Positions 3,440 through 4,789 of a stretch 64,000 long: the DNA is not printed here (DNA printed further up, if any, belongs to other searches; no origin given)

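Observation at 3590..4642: Stand-alone sigma-70 region-4 HTH at the N-terminus of a 350-aa protein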

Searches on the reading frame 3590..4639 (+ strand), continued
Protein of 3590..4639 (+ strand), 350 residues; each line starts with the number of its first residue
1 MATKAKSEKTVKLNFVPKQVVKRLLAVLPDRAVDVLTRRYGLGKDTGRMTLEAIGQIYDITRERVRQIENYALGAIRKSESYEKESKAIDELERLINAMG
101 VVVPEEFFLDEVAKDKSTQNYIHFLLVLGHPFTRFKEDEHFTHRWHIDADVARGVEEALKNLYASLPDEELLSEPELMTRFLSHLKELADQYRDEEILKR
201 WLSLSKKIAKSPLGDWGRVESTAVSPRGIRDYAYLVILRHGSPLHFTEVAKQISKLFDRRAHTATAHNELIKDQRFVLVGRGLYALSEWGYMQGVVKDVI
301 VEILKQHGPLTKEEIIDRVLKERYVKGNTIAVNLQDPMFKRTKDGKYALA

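Call 21: find_encoding_contigs(protein=P0104, flank=6000, max_places=2)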
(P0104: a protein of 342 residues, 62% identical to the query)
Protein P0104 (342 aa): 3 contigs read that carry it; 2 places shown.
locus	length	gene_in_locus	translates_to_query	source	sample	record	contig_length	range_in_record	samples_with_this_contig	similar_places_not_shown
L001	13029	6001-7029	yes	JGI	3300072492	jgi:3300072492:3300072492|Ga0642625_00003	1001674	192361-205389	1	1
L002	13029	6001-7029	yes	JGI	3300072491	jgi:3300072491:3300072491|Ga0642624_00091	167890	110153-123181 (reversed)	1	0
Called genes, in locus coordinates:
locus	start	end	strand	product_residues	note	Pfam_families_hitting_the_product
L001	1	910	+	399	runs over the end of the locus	PF01926:MMR_HSR1, PF02421:FeoB_N, PF06071:YchF-GTPase_C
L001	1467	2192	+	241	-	PF00353:HemolysinCabind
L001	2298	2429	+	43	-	-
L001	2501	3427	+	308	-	PF18920:DUF5671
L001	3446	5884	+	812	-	PF00133:tRNA-synt_1, PF09334:tRNA-synt_1g, PF13603:tRNA-synt_1_2, PF00133:tRNA-synt_1, PF08264:Anticodon_1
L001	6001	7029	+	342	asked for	PF04545:Sigma70_r4, PF05066:HARE-HTH (weak)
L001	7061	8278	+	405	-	PF26449:DUF8128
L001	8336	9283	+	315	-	PF02618:YceG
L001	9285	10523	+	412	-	PF22807:TrAA12, PF07995:GSDH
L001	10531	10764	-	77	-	-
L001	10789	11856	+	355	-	PF02540:NAD_synthase (faint), PF03054:tRNA_Me_trans, PF20259:tRNA_Me_trans_M, PF20258:tRNA_Me_trans_C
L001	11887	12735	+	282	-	PF03477:ATP-cone (weak), PF04471:Mrr_cat (weak)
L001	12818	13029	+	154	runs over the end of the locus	PF23951:DUF7282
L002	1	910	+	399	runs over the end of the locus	PF01926:MMR_HSR1, PF02421:FeoB_N, PF06071:YchF-GTPase_C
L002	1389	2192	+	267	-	PF00353:HemolysinCabind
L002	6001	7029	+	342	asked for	PF04545:Sigma70_r4, PF05066:HARE-HTH (weak)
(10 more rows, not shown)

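Call 22: find_encoding_contigs(protein=P0044, flank=6000, max_places=2)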
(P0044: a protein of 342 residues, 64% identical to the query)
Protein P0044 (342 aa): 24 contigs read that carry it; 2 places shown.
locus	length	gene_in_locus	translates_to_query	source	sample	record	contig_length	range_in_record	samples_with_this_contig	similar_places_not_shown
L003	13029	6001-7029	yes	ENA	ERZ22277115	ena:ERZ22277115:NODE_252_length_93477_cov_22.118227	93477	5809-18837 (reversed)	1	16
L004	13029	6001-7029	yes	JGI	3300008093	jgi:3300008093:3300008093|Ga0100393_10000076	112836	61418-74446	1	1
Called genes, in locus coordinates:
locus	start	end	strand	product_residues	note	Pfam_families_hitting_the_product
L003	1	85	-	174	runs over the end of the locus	-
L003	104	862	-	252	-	PF00005:ABC_tran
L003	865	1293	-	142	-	PF00072:Response_reg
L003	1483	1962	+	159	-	-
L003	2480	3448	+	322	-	PF18920:DUF5671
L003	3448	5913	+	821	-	PF00133:tRNA-synt_1, PF01406:tRNA-synt_1e (faint), PF09334:tRNA-synt_1g, PF13603:tRNA-synt_1_2, PF00133:tRNA-synt_1, PF08264:Anticodon_1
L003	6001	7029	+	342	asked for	PF04545:Sigma70_r4, PF05066:HARE-HTH (faint)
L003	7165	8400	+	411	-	PF26449:DUF8128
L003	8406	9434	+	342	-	PF02618:YceG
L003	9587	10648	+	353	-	PF03054:tRNA_Me_trans, PF20259:tRNA_Me_trans_M, PF20258:tRNA_Me_trans_C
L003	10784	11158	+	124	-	-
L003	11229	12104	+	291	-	PF03477:ATP-cone (weak), PF04471:Mrr_cat (faint)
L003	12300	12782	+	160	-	PF02308:MgtC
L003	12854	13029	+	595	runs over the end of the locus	PF01411:tRNA-synt_2c, PF07973:tRNA_SAD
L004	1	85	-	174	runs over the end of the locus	-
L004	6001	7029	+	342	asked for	PF04545:Sigma70_r4, PF05066:HARE-HTH (faint)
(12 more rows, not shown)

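Call 28: search_protein_representatives(alignment_id=A1)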
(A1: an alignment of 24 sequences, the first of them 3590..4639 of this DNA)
Query: 24 sequences, 345 profile positions. Proteins with E-value up to 0.001 (for the whole library): 31352; up to 1e-10: 1836; up to 1e-30: 716. The best 150 are listed.
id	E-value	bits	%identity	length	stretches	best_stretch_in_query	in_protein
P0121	4.1e-156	535.6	-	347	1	5-344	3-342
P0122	6.2e-138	475.8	-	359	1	3-345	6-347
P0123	2.5e-127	441.0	-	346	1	3-342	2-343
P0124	4.3e-118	410.6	-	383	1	8-345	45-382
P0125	1.1e-117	409.3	-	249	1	1-248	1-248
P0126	7.1e-114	396.7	-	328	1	19-345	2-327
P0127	2.0e-109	382.1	-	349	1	1-343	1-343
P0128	6.2e-109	380.5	-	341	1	12-345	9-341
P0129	1.1e-108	379.7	-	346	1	6-342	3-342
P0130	1.4e-108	379.3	-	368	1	3-344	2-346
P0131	1.5e-108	379.2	-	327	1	144-345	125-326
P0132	3.7e-104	364.8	-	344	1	9-343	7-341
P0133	4.2e-104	364.6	-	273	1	86-344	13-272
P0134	3.1e-102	358.5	-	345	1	6-344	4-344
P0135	1.1e-101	356.6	-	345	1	12-343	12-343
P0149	1.5e-85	303.5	-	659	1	3-345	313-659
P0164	1.0e-81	291.0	-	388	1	24-340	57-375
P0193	1.1e-77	277.7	-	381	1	8-344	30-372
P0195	3.1e-77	276.2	-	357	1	13-345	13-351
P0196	3.5e-77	276.1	-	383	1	8-344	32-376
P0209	1.6e-75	270.6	-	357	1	16-344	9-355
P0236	4.5e-73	262.5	-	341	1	16-340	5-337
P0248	3.2e-72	259.8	-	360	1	20-344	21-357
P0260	1.3e-71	257.8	-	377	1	7-342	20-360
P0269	4.9e-71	255.8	-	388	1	8-344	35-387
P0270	5.8e-71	255.6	-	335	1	17-344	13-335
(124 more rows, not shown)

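Call 32: find_related_loci(query=A2, collection=genome_contigs, flank=5000)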
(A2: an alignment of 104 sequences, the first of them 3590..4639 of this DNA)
Query A2 (350 aa) in genome_contigs; peptide patterns used: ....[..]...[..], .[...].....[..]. (x = any residue, [..] = any of these).
600 stretches matched a pattern (row limit reached: there are more); 553 encode a relative of the query (tblastn E <= 1e-3); the best 80 are kept; 80 distinct loci.
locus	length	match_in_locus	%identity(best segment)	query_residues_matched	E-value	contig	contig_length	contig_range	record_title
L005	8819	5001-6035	58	7-350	4e-136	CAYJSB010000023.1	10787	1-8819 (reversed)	MAG TPA_asm: uncultured Candidatus Saccharibacteria bacterium isolate ERP125453_co1_310 genome assembly, contig: NODE_70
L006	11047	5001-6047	53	3-350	4e-128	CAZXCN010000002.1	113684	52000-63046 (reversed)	MAG TPA_asm: uncultured Candidatus Saccharibacteria bacterium isolate SRP285395_co1_239 genome assembly, contig: NODE_13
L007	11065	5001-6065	54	1-348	6e-121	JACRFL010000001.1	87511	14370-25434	MAG: Candidatus Kaiserbacteria bacterium isolate NC_groundwater_1724_Pr3_B-0.1um_57_17 SR-2_scaffold_141_49004, whole ge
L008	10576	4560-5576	55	13-350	8e-121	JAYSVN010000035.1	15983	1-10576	MAG: Candidatus Paceibacterota bacterium isolate GFS_12822 GFS_12822_34, whole genome shotgun sequence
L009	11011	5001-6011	52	13-347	2e-112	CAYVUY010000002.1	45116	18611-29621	MAG TPA_asm: uncultured Candidatus Saccharibacteria bacterium isolate SRP296810_co1_301 genome assembly, contig: NODE_65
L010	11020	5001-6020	38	19-349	3e-62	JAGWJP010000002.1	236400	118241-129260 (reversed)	MAG: Patescibacteria group bacterium isolate REEB140 contig-150_22, whole genome shotgun sequence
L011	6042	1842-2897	35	10-347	4e-57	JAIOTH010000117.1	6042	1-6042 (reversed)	MAG: bacterium isolate SMBSF65 bin_70_k127_469203, whole genome shotgun sequence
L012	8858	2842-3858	35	2-349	5e-56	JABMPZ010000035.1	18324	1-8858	MAG: Parcubacteria group bacterium isolate bin.460 k141_2204704, whole genome shotgun sequence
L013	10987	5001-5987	36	19-347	3e-55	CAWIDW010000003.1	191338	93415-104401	MAG: uncultured bacterium isolate MFD04540.bin.3.21 genome assembly, contig: contig_3310, whole genome shotgun sequence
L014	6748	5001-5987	37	16-350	2e-51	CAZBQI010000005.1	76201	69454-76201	MAG TPA_asm: uncultured Candidatus Saccharibacteria bacterium isolate binchicken_co105_30 genome assembly, contig: NODE_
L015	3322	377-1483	35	15-350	2e-51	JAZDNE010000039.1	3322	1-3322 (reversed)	MAG: bacterium isolate MEGAHIT-group-0.699 k141_10761316, whole genome shotgun sequence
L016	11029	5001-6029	38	15-350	3e-50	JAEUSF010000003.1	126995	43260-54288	MAG: Candidatus Doudnabacteria bacterium isolate new MAG-296 NODE_3_length_126995_cov_4.934848, whole genome shotgun seq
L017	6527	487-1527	34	7-349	5e-50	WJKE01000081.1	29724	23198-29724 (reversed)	MAG: Candidatus Peregrinibacteria bacterium isolate Bin_357 k141_2729517, whole genome shotgun sequence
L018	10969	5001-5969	25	13-345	7e-13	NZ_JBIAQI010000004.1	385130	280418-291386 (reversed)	Streptosporangium sp. NPDC002721 NPDC002721_6_C3.ctg-0004, whole genome shotgun sequence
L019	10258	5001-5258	32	21-107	3e-11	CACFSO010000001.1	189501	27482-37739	uncultured Pelagibacteraceae bacterium isolate AG-414-J16 genome assembly, contig: AG-414-J16_NODE_1, whole genome shotg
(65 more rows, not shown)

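Call 41: predict_structure(alignment_id=A2)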
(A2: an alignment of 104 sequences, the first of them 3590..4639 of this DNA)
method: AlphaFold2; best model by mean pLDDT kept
length: 350 residues; sequences in the alignment: 104
mean_pLDDT: 96.4   pTM: 0.88
mean pLDDT of the five models: 96.4, 96.3, 96.2, 96.0, 96.0
residues with pLDDT >= 90: 333; 70-90: 13; 50-70: 2; < 50: 2
segments of 3 or more residues with pLDDT < 50: none
pLDDT, mean of each block of 10 residues (from residue 1): 66 97 98 98 97 98 98 98 98 97 98 97 98 98 98 97 97 97 92 94 98 98 98 98 98 98 98 97 97 96 98 98 96 98 98
secondary structure, 60 per line:
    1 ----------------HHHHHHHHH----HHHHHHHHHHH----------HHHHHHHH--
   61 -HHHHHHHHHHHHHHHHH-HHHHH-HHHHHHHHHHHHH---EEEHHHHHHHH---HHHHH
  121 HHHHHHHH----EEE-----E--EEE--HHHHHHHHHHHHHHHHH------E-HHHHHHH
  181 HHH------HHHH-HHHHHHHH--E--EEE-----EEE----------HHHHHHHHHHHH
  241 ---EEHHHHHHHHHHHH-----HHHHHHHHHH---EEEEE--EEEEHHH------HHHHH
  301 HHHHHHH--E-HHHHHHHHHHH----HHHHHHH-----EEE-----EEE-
elements in order: H17-25 H30-40 H51-58 H62-78 H80-84 H86-98 E102-104 H105-112 H116-128 E133-135 E144-146 H149-165 H174-183 H190-193 H195-202 E208-210 E216-218 H229-240 H246-257 H263-272 E276-280 E283-286 H296-307 H312-322 H327-333 E339-341 E347-349

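Call 44: search_protein_families(library=pfam, proteins=[L018:4683-6521:+, L018:2576-4630:+], max_evalue=0.01)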
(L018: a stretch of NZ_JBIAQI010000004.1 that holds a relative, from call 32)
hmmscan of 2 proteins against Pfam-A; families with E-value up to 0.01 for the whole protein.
L018:4683-6521:+ (613 aa): 2 families
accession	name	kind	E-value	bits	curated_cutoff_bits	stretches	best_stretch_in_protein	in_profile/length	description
PF04545.22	Sigma70_r4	-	3.2e-07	30.2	24.1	1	135-178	2-43/50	Sigma-70, region 4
PF05066.19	HARE-HTH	-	0.00048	20.9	25.9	1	314-371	2-71/71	HB1, ASXL, restriction endonuclease HTH domain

L018:2576-4630:+ (685 aa): 9 families
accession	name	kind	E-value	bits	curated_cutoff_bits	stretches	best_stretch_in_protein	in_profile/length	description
PF00580.27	UvrD-helicase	-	1.9e-22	80.7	23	1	252-491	10-254/271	UvrD/REP helicase N-terminal domain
PF13245.12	AAA_19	-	6e-14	52.8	25.1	1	254-489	10-130/134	AAA domain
PF13361.12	UvrD_C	-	3.5e-13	50.1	25.6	1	592-676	271-348/350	UvrD-like helicase C-terminal domain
PF13538.12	UvrD_C_2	-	2.7e-07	30.8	27.4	1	645-673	22-51/52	UvrD-like helicase C-terminal domain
PF13604.12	AAA_30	-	6.1e-07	29.8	27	0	432-487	70-127/191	AAA domain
PF01443.25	Viral_helicase1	-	5.1e-06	26.9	21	0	597-672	167-225/228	Viral superfamily 1 RNA helicase core domain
PF13401.12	AAA_22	-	6.4e-05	23.7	27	0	254-309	4-59/130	AAA domain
PF09848.15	SLFN-g3_helicase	-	0.0012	18.6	24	1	258-279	4-25/354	Schlafen group 3, DNA/RNA helicase domain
PF02562.22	PhoH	-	0.0046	16.9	27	0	258-280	22-44/205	PhoH-like protein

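Call 48: search_protein_families(library=padloc, proteins=[window:3590-4639:+, L018:4683-6521:+, L018:2576-4630:+], max_evalue=0.01)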
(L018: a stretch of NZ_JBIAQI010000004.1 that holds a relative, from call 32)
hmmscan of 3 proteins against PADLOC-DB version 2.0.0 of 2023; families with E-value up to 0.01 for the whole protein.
window:3590-4639:+ (350 aa): 1 family
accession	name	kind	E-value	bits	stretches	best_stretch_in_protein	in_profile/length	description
PDLC02203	MzaA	-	2.1e-08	30.9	1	20-90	600-669/683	-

L018:4683-6521:+ (613 aa): 3 families
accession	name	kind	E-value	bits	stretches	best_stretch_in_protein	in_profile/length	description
PDLC02203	MzaA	-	8.1e-05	19.1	1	127-177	597-649/683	-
PDLC02833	DpdD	-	0.0024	14.3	1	137-206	127-193/773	DpdD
PDLC03495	REase_II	-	0.0097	13.4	0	151-199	11-59/260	Type II restriction enzyme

L018:2576-4630:+ (685 aa): 45 families (the best 25 are shown)
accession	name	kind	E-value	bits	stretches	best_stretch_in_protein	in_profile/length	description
PDLC00132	GajB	-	9.4e-30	101.8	3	604-675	538-600/625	UrvD helicase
PDLC00114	GajB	-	4.5e-26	89.6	3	445-608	212-377/635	UrvD helicase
PDLC01087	C3a187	-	1.9e-20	71.2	3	449-598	320-468/559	NERD+UvrD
PDLC03802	RTasHel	-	3.4e-18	63.9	3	592-675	603-651/675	DRT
PDLC00104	GajB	-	3e-17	60.6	2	439-502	152-216/574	UrvD helicase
PDLC00127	GajB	-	1.2e-16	58.3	2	605-673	504-564/594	UrvD helicase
PDLC00117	GajB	-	4.4e-15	53.2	2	606-675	514-574/604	UrvD helicase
PDLC00121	GajB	-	4.3e-13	46.6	2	254-331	17-98/565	UrvD helicase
PDLC00141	GajB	-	1.7e-12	44.5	1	411-509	133-224/572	UrvD helicase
PDLC00112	GajB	-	2.9e-10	37.4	2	406-495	170-257/581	UrvD helicase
PDLC00103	GajB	-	4.9e-10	37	1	256-489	29-252/612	UrvD helicase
PDLC00130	GajB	-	6.6e-10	35.9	2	606-676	508-569/589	UrvD helicase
PDLC00148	GajB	-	2.2e-09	34.8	1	448-493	149-193/369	UrvD helicase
PDLC00135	GajB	-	2.6e-09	34.6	1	609-676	515-580/603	UrvD helicase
PDLC00107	GajB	-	3.2e-09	33.9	1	447-492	214-258/587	UrvD helicase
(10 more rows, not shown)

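Call 49: search_protein_families(library=ncbifam, proteins=[L018:4683-6521:+, L018:2576-4630:+], max_evalue=0.01)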
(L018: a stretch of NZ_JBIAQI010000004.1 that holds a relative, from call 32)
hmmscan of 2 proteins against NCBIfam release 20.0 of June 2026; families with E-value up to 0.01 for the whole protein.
L018:4683-6521:+ (613 aa): 18 families
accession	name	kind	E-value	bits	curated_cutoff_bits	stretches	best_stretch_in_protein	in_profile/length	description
NF005143.0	PRK06596.1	subfamily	4.4e-10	39.5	241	1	129-184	222-278/285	RNA polymerase factor sigma-32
TIGR02392.1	rpoH_proteo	equivalog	1.2e-09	38.2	323.1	1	128-179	209-260/270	RNA polymerase sigma factor RpoH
NF041931.2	MzaA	equivalog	4.6e-09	35.6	800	1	126-176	642-694/726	MZA anti-phage system associated sigma-70 family RNA polymerase sigma factor MzaA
TIGR02393.1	RpoD_Cterm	equivalog_domain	9.9e-08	31.9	354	1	126-177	165-218/238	RNA polymerase sigma factor RpoD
NF005920.0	PRK07921.1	subfamily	3.7e-07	29.5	464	1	131-179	260-310/328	RNA polymerase sigma factor SigB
TIGR02394.1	rpoS_proteo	equivalog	7e-07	29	378.7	1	113-183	198-270/285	RNA polymerase sigma factor RpoS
NF004207.0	PRK05657.1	equivalog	8.6e-07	28.6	394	1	106-187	234-317/329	RNA polymerase sigma factor RpoS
NF004208.0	PRK05658.1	equivalog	1.1e-06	27.9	555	1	127-176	558-609/631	RNA polymerase sigma factor RpoD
NF005643.0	PRK07406.1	equivalog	1.2e-05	24.6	500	1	129-177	327-377/397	RNA polymerase sigma factor RpoD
NF005693.0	PRK07500.1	equivalog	1.3e-05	24.5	315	1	133-179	223-269/289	RNA polymerase factor sigma-32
NF006666.0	PRK09210.1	equivalog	1.7e-05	24.3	572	1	128-177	299-350/370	RNA polymerase sigma factor RpoD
NF004560.0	PRK05901.1-1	equivalog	2.5e-05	23.6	711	1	131-177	448-496/516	RNA polymerase sigma factor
TIGR02937.1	sigma70-ECF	superfamily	3.8e-05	23.4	42.9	1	129-183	109-161/165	sigma-70 family RNA polymerase sigma factor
NF004561.0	PRK05901.1-3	equivalog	4.9e-05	22.6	582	1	129-177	467-517/537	RNA polymerase sigma factor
NF004562.0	PRK05901.1-4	equivalog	8.4e-05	21.2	779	1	131-177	486-534/571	RNA polymerase sigma factor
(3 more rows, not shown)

L018:2576-4630:+ (685 aa): 18 families
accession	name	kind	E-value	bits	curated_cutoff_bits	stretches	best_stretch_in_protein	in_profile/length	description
TIGR01073.1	pcrA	equivalog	1.6e-23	83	911.2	3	593-675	533-609/725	DNA helicase PcrA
NF008743.0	PRK11773.1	equivalog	4e-22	78.4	965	3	597-675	544-614/720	DNA helicase II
TIGR01075.1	uvrD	equivalog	9.6e-21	73.7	1144.45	2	597-675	539-609/715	DNA helicase II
NF008276.0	PRK11054.1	equivalog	2.3e-19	69.4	543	3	256-340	210-293/684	DNA helicase IV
TIGR01074.1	rep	equivalog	5.6e-19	67.9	951.45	1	606-675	551-611/668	DNA helicase Rep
NF041254.1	motor_HelR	exception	1.6e-17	63.1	750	2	394-520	463-593/706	RNA polymerase recycling motor ATPase HelR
NF041464.1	HelD_BACSU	equivalog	4.4e-17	61.2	419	1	448-683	546-771/779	RNA polymerase recycling motor HelD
NF041258.1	motor_HelR_2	exception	1.5e-11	43.2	1100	1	428-520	492-589/713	RNA polymerase recycling motor ATPase HelR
TIGR00609.1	recB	equivalog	1.6e-11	43.1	696.05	1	444-493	367-417/1175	exodeoxyribonuclease V subunit beta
NF008172.0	PRK10919.1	equivalog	5.4e-10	38.1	1168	1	607-672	552-608/673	DNA helicase Rep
NF041465.1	HelD_MYCSM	equivalog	1.1e-09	37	1051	1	427-521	496-595/719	RNA polymerase recycling motor HelD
TIGR02784.1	addA_alphas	equivalog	1.2e-07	30.5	860.75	1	451-490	393-442/1138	double-strand break repair helicase AddA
TIGR02785.1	addA_Gpos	equivalog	2e-07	29.2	707.65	0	442-493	382-435/1234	helicase-exonuclease AddAB subunit AddA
NF010485.0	PRK13909.1-2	equivalog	1.4e-06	26.9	650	0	605-626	609-630/909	RecB-like helicase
NF008128.0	PRK10876.1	equivalog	8.1e-05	20.4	1697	1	411-493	342-423/1181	exodeoxyribonuclease V subunit beta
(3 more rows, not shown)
